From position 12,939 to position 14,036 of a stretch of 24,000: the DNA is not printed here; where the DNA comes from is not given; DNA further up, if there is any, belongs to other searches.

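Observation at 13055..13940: AT-rich ~0.85-kb island carrying a single orphan gene (helical domain plus double zinc ribbon) spliced between yaiI and a 2H-phosphoesterase gene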

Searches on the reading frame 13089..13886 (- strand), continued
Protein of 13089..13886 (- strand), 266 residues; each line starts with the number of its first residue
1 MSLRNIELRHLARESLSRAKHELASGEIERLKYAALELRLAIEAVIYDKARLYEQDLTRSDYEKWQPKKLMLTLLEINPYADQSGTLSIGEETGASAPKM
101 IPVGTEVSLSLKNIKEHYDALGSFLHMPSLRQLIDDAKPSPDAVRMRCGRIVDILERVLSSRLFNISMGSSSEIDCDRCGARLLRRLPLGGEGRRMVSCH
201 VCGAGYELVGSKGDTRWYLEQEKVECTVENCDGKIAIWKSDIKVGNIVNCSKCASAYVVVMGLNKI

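Call 28: search_dna_similar(query=window:13089-13886:-, collection=phages, mode=protein, max_rows=25)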
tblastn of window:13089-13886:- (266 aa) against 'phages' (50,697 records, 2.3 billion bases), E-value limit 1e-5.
Records with a match: 1; places in all: 1; records where one place covers at least 80% of the query: 1.
Best place of each record, by identity: <60% 1.
By first word of the organism name: Bacteriophage 1.
By host as written in the record: - 1.
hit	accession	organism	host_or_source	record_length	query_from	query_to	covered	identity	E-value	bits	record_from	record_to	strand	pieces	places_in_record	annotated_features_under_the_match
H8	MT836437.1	Bacteriophage sp.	human fecal samples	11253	9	263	96%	40.7%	7e-43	160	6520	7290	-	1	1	record has no annotation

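Call 29: get_annotated_region(hit=H5, flank=6000)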
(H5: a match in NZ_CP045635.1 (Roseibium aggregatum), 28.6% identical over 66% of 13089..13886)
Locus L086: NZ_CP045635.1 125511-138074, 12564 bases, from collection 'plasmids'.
description: Roseibium aggregatum strain ZYF612 plasmid unnamed4, complete sequence
organism: Roseibium aggregatum (NCBI taxid 187304)
taxonomy: Bacteria; Pseudomonadota; Alphaproteobacteria; Hyphomicrobiales; Stappiaceae; Roseibium; Roseibium aggregatum
host: -; source: -; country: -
typing (MOB-suite, as given by PLSDB): non-mobilizable
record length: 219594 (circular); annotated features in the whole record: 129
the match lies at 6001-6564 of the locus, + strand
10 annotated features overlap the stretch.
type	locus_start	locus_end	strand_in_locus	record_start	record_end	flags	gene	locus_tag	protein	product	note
CDS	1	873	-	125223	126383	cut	-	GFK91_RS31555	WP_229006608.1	DNA methyltransferase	GO:0006306 - DNA methylation [Evidence IEA]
CDS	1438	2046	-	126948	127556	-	-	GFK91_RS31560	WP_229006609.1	hypothetical protein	-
CDS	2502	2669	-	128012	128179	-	-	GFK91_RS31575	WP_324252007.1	thermonuclease family protein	-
CDS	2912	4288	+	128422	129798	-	-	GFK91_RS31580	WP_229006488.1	ISNCY family transposase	-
CDS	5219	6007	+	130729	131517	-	-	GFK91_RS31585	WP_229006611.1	abortive infection family protein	-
CDS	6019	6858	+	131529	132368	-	-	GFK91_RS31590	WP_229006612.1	hypothetical protein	-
CDS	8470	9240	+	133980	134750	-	-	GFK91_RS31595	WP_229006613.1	hypothetical protein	-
CDS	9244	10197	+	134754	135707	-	-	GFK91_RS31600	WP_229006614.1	tyrosine-type recombinase/integrase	GO:0015074 - DNA integration [Evidence IEA]; GO:0006310 - DNA recombination [Evidence IEA]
CDS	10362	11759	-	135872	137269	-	-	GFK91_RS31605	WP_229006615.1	hypothetical protein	-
CDS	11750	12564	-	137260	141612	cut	-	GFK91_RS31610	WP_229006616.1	NACHT domain-containing protein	-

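Call 30: get_annotated_region(hit=H1, flank=7000)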
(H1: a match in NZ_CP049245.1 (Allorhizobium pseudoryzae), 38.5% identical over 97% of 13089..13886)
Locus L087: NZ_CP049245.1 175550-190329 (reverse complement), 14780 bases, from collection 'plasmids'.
description: Allorhizobium pseudoryzae strain DSM 19479 plasmid unnamed4, complete sequence
organism: Allorhizobium pseudoryzae (NCBI taxid 379684)
taxonomy: Bacteria; Pseudomonadota; Alphaproteobacteria; Hyphomicrobiales; Rhizobiaceae; Allorhizobium; Allorhizobium pseudoryzae
host: -; source: cell culture,soil; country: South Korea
typing (MOB-suite, as given by PLSDB): conjugative; replicon rep_cluster_440; relaxase MOBQ; mating-pair formation MPF_T
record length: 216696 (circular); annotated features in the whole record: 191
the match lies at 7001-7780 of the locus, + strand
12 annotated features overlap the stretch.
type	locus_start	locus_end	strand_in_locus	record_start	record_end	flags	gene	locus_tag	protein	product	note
CDS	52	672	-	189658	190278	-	-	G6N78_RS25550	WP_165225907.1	hypothetical protein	-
CDS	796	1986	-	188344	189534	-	-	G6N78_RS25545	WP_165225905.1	hypothetical protein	-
CDS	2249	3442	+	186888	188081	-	-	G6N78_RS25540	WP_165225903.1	class I SAM-dependent methyltransferase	-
CDS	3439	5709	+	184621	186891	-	-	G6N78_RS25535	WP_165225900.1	sensor histidine kinase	-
CDS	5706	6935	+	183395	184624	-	-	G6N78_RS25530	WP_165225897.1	hypothetical protein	-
CDS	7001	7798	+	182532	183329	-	-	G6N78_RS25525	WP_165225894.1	hypothetical protein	-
CDS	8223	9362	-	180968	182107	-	-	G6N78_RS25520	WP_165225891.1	RHE_PE00001 family protein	-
CDS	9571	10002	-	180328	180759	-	-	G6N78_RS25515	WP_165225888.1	plasmid maintenance toxin (PemK-like)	-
CDS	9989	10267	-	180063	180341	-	-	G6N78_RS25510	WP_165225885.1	type II toxin-antitoxin system Phd/YefM family antitoxin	-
CDS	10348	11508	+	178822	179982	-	-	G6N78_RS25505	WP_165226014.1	site-specific integrase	GO:0015074 - DNA integration [Evidence IEA]; GO:0006310 - DNA recombination [Evidence IEA]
CDS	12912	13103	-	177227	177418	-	-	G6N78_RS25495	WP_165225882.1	CsbD family protein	-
CDS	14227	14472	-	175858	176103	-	-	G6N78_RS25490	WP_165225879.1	hypothetical protein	-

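Call 31: get_annotated_region(hit=H2, flank=7000)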
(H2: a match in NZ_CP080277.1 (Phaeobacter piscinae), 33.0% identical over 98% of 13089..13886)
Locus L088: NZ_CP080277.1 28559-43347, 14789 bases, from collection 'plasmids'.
description: Phaeobacter piscinae strain S26 plasmid pS26_106
organism: Phaeobacter piscinae (NCBI taxid 1580596)
taxonomy: Bacteria; Pseudomonadota; Alphaproteobacteria; Rhodobacterales; Roseobacteraceae; Phaeobacter; Phaeobacter piscinae
host: -; source: -; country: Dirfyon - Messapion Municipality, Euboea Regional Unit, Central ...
typing (MOB-suite, as given by PLSDB): non-mobilizable
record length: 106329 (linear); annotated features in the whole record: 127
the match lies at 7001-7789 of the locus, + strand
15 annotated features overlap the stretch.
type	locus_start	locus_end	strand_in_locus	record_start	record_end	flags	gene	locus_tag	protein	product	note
CDS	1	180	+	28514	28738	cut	-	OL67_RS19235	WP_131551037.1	hypothetical protein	-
CDS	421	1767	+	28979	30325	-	-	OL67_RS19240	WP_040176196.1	IS1380 family transposase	-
CDS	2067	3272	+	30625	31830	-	-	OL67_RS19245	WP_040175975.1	Zn-dependent hydrolase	-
CDS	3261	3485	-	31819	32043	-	-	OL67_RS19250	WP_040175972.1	WGR domain-containing protein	-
CDS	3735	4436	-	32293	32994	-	-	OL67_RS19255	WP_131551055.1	hypothetical protein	-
CDS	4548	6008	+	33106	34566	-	-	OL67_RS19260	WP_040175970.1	catalase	-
CDS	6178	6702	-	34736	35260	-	-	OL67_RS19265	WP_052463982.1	redoxin family protein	-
CDS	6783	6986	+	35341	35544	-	-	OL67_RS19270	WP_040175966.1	hypothetical protein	-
CDS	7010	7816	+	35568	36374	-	-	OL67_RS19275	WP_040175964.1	hypothetical protein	-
CDS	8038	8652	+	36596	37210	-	-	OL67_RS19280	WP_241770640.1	hypothetical protein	-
CDS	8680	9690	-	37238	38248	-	-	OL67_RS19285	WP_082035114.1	type VI secretion system-associated protein TagO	-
CDS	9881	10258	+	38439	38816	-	-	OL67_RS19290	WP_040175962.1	hypothetical protein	-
CDS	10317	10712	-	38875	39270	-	-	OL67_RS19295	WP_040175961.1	hypothetical protein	-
CDS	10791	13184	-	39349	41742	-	-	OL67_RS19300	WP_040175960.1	type IV secretory system conjugative DNA transfer family protein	-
CDS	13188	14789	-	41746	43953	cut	-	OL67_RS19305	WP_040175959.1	DotA/TraY family protein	-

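Call 32: find_related_loci(query=A1, collection=viral_contigs, flank=8000)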
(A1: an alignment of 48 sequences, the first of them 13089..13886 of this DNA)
Query A1 (266 aa) in viral_contigs; peptide patterns used: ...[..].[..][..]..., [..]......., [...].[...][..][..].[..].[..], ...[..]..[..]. (x = any residue, [..] = any of these).
83 stretches matched a pattern; 7 encode a relative of the query (tblastn E <= 1e-3); 7 distinct loci.
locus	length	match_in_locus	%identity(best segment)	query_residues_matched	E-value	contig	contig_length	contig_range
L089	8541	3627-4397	43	9-263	2e-60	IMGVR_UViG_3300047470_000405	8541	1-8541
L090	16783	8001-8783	38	6-263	1e-58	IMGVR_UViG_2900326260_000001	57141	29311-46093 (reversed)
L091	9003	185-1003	36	1-266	2e-57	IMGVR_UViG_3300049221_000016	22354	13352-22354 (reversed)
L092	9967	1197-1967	42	9-263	7e-54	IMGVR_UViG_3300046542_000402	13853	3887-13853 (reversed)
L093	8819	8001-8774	37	7-264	1e-45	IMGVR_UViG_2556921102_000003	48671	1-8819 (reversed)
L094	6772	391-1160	38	9-263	3e-32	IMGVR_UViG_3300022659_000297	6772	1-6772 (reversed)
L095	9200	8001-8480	33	6-153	2e-21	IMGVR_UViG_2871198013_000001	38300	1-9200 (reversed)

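Call 33: find_related_loci(query=A1, collection=metagenome_contigs, flank=8000)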
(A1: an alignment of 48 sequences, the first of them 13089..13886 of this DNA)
Query A1 (266 aa) in metagenome_contigs; peptide patterns used: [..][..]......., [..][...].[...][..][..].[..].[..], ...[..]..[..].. (x = any residue, [..] = any of these).
366 stretches matched a pattern; 227 encode a relative of the query (tblastn E <= 1e-3); the best 80 are kept; 80 distinct loci.
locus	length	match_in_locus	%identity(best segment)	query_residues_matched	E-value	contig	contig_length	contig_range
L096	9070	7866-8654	43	6-265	2e-69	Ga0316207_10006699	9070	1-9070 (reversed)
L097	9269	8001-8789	43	6-265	9e-69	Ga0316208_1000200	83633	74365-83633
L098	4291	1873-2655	42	5-263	4e-66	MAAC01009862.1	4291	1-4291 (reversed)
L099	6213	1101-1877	40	6-263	7e-66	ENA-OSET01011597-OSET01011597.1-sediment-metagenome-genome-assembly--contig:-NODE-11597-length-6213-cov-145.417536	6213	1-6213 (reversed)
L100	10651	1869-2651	42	7-263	4e-64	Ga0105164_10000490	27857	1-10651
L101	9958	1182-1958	41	8-263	8e-63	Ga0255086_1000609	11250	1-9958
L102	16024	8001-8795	39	1-263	8e-63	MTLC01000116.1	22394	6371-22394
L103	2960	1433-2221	39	4-264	2e-62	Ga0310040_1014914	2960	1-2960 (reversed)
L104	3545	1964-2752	39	4-264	3e-62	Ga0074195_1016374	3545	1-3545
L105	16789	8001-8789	41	5-263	2e-61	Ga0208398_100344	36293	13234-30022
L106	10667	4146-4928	39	6-264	2e-61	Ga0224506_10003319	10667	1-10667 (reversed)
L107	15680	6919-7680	41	8-259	2e-61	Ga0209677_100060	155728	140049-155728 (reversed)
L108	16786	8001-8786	39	4-263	2e-61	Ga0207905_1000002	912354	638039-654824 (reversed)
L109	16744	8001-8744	44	9-254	3e-61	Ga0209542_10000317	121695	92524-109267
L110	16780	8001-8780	40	6-263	3e-61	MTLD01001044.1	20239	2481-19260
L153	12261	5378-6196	37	1-266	3e-56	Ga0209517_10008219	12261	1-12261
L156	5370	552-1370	38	1-266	4e-56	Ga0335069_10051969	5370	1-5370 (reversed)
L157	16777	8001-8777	40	7-263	7e-56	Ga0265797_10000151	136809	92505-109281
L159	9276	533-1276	40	7-253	1e-55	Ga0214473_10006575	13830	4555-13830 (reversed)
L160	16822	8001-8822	37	1-266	1e-55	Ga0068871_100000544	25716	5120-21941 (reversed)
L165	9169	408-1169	43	5-255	1e-55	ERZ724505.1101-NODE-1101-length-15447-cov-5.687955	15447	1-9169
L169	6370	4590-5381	38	3-264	4e-55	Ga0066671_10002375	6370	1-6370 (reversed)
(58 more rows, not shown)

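Call 37: search_protein_families(library=padloc, proteins=[L003:174-2864:+, L003:2870-8005:+, L003:8847-15248:+], max_evalue=0.001)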
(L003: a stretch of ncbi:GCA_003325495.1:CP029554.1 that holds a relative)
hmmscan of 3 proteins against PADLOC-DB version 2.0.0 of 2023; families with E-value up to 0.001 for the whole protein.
L003:174-2864:+ (897 aa): 35 families (the best 25 are shown)
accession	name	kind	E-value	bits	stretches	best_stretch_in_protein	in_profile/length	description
PDLC02621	DrmD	-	1.1e-95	319.8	2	11-319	116-438/1040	DrmD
PDLC02572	DrmA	-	4.2e-64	215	2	11-313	113-429/1043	DrmA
PDLC02500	BrxHI|BrxHII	-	2e-59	200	1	18-548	92-650/933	BrxHI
PDLC02633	DrmD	-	6.8e-58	194.4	2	11-306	120-427/839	DrmD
PDLC02504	BrxHI|BrxHII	-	8.5e-55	184.2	2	14-319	107-411/971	BrxHII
PDLC02632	DrmD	-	3.2e-53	179.2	2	12-314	119-433/662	DrmD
PDLC00659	HmaA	-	4.6e-49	165.1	2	14-309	102-401/1176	SNF2 helicase / DEAD-box helicase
PDLC02623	DrmD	-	2.4e-41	139.5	2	232-488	393-647/1040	DrmD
PDLC02840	DpdE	-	2e-39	133.6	3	327-479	524-666/1091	DpdE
PDLC02853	DpdE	-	3.9e-37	125.7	2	19-222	100-307/985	DpdE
PDLC02620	DrmD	-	3.8e-35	119.1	2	9-246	93-330/1060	DrmD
PDLC02624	DrmD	-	4.7e-35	119.2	2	365-476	363-475/652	DrmD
PDLC02843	DpdE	-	8.4e-35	118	2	14-203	156-316/1091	DpdE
PDLC02619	DrmD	-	1.1e-33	114.5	2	419-501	487-564/872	DrmD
PDLC02634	DrmD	-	7.3e-30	101.5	2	13-231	88-303/900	DrmD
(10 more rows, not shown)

L003:2870-8005:+ (1712 aa): 25 families
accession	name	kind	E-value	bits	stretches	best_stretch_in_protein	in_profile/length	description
PDLC03614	REase_MTase_IIG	-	4.4e-246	818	3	983-1615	913-1527/1584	Type IIG restriction enzyme-methyltransferase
PDLC03611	REase_MTase_IIG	-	5.5e-200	665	2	536-1595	465-1470/1532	Type IIG restriction enzyme-methyltransferase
PDLC02643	DrmMI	-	2.7e-47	159.4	2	209-735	190-726/1347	DrmMI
PDLC02638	DrmMI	-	5.3e-40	135.4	1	222-732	205-720/935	DrmMI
PDLC03622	REase_MTase_IIG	-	1.7e-21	73.3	2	995-1052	804-858/1524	Type IIG restriction enzyme-methyltransferase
PDLC02639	DrmMI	-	1.8e-20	70.8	1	582-733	248-391/803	DrmMI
PDLC02644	DrmMI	-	4e-18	62.8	2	565-699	47-207/988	DrmMI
PDLC03618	REase_MTase_IIG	-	2.7e-17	59.4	1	241-700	220-692/1429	Type IIG restriction enzyme-methyltransferase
PDLC03613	REase_MTase_IIG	-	2.7e-16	56.4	1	564-698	448-592/1250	Type IIG restriction enzyme-methyltransferase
PDLC02645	DrmMI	-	4.2e-16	56.3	1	452-700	410-692/772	DrmMI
PDLC03604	REase_MTase_IIG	-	1.3e-13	48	1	580-737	353-511/1011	Type IIG restriction enzyme-methyltransferase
PDLC02646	DrmMI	-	4.8e-10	36.2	1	671-732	48-100/792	DrmMI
PDLC03596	REase_MTase_IIG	-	2.3e-09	33.8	1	617-730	539-642/1148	Type IIG restriction enzyme-methyltransferase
PDLC03609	REase_MTase_IIG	-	3.6e-09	33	1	616-698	433-511/1066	Type IIG restriction enzyme-methyltransferase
PDLC03620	REase_MTase_IIG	-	1.9e-08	30.4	0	667-731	672-727/1378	Type IIG restriction enzyme-methyltransferase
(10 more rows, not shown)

L003:8847-15248:+ (2134 aa): 37 families (the best 25 are shown)
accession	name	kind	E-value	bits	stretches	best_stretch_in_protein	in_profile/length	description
PDLC00037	DruE3|DruE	-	2.3e-101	338.6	2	67-313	95-339/2055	SNF2 family N-terminal domain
PDLC00013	DruE1|DruE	-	3.4e-98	328.2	3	1017-1663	1084-1673/1776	SNF2 family N-terminal domain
PDLC00035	DruE3|DruE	-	7.2e-85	283.7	2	68-309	97-337/1460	SNF2 family N-terminal domain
PDLC00036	DruE3|DruE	-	2.4e-81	271.6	3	68-303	87-317/2023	SNF2 family N-terminal domain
PDLC00014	DruE2|DruE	-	1.1e-60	203.4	5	1018-1117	1202-1301/1928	SNF2 family N-terminal domain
PDLC00015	DruE2|DruE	-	5.6e-60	201.3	4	970-1119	1117-1274/1887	SNF2 family N-terminal domain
PDLC00051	DruE4|DruE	-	5.2e-58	194.7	3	1017-1114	1126-1223/1829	SNF2 family N-terminal domain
PDLC02896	DpdJ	-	5e-32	108.6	3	178-276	320-416/1487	DpdJ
PDLC03960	SngC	-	3.5e-29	100.1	2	78-278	29-201/720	-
PDLC02503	BrxHI|BrxHII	-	1.4e-27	94.3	2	1018-1115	301-398/698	BrxHI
PDLC02501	BrxHI|BrxHII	-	2.3e-18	63.7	2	1018-1070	301-354/925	BrxHI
PDLC02893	DpdJ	-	2.1e-17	60.4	3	185-276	339-427/876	DpdJ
PDLC02895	DpdJ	-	7e-17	57.6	3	1019-1089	1289-1360/2112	DpdJ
PDLC02570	DrmA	-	1.6e-16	57.9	2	77-150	171-249/851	DrmA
PDLC02569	DrmA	-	1.9e-15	53.8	1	1017-1083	831-895/1095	DrmA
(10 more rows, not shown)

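Call 39: search_protein_families(library=pfam, alignment_id=A2, max_evalue=0.00001)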
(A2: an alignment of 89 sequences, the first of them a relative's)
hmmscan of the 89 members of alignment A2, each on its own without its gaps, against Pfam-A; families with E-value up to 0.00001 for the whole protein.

A. member 1, L086:5219-6004:+ (262 aa): 1 family
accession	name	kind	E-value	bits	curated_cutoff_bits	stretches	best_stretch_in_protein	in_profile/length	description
PF14355.11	Abi_C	-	1.7e-23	83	24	1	171-248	1-83/83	Abortive infection C-terminus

B. families by the number of members that match (of 89 scanned): 51 families (the first 25 are shown)
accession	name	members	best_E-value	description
PF00589.27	Phage_integrase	3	1.4e-18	Phage integrase family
PF00750.26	tRNA-synt_1d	1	1.2e-134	tRNA synthetases class I (R), catalytic domain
PF20473.4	MmeI_Mtase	1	3.4e-120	MmeI, DNA-methyltransferase domain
PF00268.27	Ribonuc_red_sm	1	2.3e-92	Ribonucleotide reductase, small chain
PF01180.27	DHO_dh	1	3.2e-83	Dihydroorotate dehydrogenase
PF20466.3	MmeI_TRD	1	1.1e-80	MmeI, target recognition domain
PF06167.18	Peptidase_M90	1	2.3e-77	Glucose-regulated metallo-peptidase M90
PF06242.16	TrcR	1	2.2e-62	Transcriptional cell cycle regulator TrcR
PF01863.23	YgjP-like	1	1.2e-57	YgjP-like, metallopeptidase domain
PF13561.12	adh_short_C2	1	2.4e-57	Enoyl-(Acyl carrier protein) reductase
PF14022.11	DUF4238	1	5.8e-48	Protein of unknown function (DUF4238)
PF03466.25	LysR_substrate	1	2.7e-46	LysR substrate binding domain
PF07804.18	HipA_C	1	6.2e-44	HipA-like C-terminal domain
PF01026.27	TatD_DNase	1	1.6e-39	TatD related DNase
PF07693.20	KAP_NTPase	1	5e-39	KAP family P-loop domain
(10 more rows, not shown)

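Call 40: search_protein_families(library=padloc, alignment_id=A2, max_evalue=0.00001)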
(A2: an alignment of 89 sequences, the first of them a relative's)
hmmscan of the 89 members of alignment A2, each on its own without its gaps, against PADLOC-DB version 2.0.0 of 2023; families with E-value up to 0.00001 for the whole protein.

A. member 1, L086:5219-6004:+ (262 aa): 1 family
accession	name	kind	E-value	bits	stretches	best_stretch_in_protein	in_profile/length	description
PDLC02347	AbiJ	-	9.5e-24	82.6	1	115-248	141-275/281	AbiJ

B. families by the number of members that match (of 89 scanned): 71 families (the first 25 are shown)
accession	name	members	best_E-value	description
PDLC03598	REase_MTase_IIG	1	7.2e-295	Type IIG restriction enzyme-methyltransferase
PDLC04893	PDC-S06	1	4.6e-289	-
PDLC04891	PDC-S06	1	1.9e-175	-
PDLC04909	PDC-S11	1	1e-136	-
PDLC04915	PDC-S11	1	6.5e-116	-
PDLC03253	MTase_II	1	7.3e-94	Type II methyltransferase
PDLC02215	QatD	1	3e-90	-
PDLC04888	PDC-S06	1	1.3e-86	-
PDLC04892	PDC-S06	1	2.9e-69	-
PDLC04913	PDC-S11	1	1.8e-64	-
PDLC03627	REase_MTase_IIG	1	7.3e-64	Type IIG restriction enzyme-methyltransferase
PDLC02361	PifA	1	7.2e-63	PifA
PDLC03599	REase_MTase_IIG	1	1.4e-58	Type IIG restriction enzyme-methyltransferase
PDLC04910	PDC-S11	1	3.9e-50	-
PDLC04995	PDC-S32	1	1.4e-45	-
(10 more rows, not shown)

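Call 43: get_annotated_region(hit=H3, flank=5000)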
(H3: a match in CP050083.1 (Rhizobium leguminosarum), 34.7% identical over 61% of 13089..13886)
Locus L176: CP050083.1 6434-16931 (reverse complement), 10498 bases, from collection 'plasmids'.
description: Rhizobium leguminosarum bv. trifolii strain 31B plasmid pRL31b3, complete sequence
organism: Rhizobium leguminosarum (NCBI taxid 386)
taxonomy: Bacteria; Pseudomonadota; Alphaproteobacteria; Hyphomicrobiales; Rhizobiaceae; Rhizobium; Rhizobium leguminosarum
host: -; source: Trifolium pratense; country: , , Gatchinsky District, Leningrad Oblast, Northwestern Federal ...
typing (MOB-suite, as given by PLSDB): conjugative; replicon rep_cluster_841; relaxase MOBQ; mating-pair formation MPF_T
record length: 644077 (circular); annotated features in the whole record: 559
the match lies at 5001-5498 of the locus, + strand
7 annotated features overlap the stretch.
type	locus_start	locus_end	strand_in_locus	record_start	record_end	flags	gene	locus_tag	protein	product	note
CDS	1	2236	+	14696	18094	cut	-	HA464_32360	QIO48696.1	UvrD-helicase domain-containing protein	-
CDS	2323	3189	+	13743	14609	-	-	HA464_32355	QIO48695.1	hypothetical protein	-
CDS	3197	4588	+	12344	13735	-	-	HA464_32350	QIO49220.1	hypothetical protein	-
CDS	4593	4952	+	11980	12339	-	-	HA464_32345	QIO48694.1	hypothetical protein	-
CDS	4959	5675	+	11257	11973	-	-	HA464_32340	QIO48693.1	hypothetical protein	-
CDS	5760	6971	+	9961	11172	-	-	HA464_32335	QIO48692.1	hypothetical protein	-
CDS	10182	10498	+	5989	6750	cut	-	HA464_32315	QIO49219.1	transposase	-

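Call 44: get_annotated_region(hit=H4, flank=5000)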
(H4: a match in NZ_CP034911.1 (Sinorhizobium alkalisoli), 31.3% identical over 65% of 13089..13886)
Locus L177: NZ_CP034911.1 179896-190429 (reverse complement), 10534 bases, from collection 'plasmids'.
description: Sinorhizobium alkalisoli strain YIC4027 plasmid unnamed, complete sequence
organism: Sinorhizobium alkalisoli (NCBI taxid 1752398)
taxonomy: Bacteria; Pseudomonadota; Alphaproteobacteria; Hyphomicrobiales; Rhizobiaceae; Sinorhizobium; Sinorhizobium alkalisoli
host: -; source: single cell,root nodule of Sesbania cannabina; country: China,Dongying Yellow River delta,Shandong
typing (MOB-suite, as given by PLSDB): non-mobilizable; replicon rep_cluster_471; mating-pair formation MPF_T
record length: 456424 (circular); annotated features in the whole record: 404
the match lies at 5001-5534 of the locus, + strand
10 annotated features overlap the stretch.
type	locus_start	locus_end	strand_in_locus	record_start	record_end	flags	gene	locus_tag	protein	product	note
CDS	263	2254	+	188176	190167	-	-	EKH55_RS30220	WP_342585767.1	ATP-dependent DNA helicase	-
CDS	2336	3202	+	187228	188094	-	-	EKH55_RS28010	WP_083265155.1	multiubiquitin domain-containing protein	-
CDS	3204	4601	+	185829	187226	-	-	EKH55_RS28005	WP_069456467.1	ThiF family adenylyltransferase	-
CDS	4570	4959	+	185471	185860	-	-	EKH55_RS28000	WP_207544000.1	DUF6527 family protein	-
CDS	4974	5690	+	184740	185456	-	-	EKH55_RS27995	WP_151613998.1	hypothetical protein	-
CDS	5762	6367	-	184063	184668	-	-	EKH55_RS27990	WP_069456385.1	hypothetical protein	-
CDS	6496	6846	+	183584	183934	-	-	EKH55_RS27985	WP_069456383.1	transposase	GO:0006313 - DNA transposition [Evidence IEA]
CDS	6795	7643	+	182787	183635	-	-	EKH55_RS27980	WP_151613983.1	IS3 family transposase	-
CDS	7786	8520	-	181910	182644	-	istB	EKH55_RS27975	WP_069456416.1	IS21-like element helper ATPase IstB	-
CDS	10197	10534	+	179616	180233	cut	-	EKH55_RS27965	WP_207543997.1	6-carboxytetrahydropterin synthase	GO:0008616 - queuosine biosynthetic process [Evidence IEA]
